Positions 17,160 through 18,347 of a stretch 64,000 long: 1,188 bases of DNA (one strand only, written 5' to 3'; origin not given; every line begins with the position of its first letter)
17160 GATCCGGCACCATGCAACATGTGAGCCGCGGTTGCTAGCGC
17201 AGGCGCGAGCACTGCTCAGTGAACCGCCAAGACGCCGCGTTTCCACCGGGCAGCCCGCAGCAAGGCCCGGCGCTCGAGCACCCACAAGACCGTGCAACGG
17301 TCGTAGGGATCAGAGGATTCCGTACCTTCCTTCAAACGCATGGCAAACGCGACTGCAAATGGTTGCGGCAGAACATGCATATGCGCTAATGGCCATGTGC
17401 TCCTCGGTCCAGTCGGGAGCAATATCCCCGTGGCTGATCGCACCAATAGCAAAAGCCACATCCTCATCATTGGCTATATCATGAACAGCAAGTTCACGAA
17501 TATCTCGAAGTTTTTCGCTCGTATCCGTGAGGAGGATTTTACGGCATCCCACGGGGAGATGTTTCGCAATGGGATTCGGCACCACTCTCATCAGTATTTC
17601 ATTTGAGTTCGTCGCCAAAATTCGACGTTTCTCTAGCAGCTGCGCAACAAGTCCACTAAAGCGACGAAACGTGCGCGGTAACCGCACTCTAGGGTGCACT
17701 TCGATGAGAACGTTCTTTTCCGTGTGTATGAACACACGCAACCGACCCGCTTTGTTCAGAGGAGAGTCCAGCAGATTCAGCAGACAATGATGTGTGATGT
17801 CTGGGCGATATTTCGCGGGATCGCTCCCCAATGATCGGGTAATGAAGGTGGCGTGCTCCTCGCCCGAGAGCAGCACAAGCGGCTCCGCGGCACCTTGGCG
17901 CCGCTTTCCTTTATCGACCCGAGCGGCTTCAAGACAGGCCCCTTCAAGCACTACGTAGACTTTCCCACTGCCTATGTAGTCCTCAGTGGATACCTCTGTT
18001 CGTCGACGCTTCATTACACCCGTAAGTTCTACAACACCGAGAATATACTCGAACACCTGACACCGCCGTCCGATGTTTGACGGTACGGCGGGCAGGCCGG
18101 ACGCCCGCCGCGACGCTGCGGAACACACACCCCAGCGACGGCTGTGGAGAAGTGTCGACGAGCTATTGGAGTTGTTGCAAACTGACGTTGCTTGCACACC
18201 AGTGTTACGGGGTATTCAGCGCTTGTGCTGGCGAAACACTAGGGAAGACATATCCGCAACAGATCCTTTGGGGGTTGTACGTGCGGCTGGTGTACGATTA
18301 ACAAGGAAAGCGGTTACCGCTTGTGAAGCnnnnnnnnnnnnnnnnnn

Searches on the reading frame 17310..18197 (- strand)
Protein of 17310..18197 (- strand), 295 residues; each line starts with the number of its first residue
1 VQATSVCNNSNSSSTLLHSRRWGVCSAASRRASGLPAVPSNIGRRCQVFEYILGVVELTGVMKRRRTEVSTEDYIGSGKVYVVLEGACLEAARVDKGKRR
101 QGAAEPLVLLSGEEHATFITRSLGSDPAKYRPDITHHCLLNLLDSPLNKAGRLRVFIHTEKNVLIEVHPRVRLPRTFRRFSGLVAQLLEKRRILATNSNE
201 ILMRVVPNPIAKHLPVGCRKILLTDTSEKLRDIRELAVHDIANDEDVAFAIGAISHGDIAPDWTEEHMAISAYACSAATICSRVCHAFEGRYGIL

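Call 68: search_protein_families(library=pfam, proteins=[window:17310-18197:-], max_evalue=0.001)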
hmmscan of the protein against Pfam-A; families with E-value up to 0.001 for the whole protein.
window:17310-18197:- (295 aa): 1 family
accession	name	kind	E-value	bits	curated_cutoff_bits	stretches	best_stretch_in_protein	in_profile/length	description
PF03587.19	EMG1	-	1.1e-64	218.1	28.2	1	82-289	1-197/197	EMG1/NEP1 methyltransferase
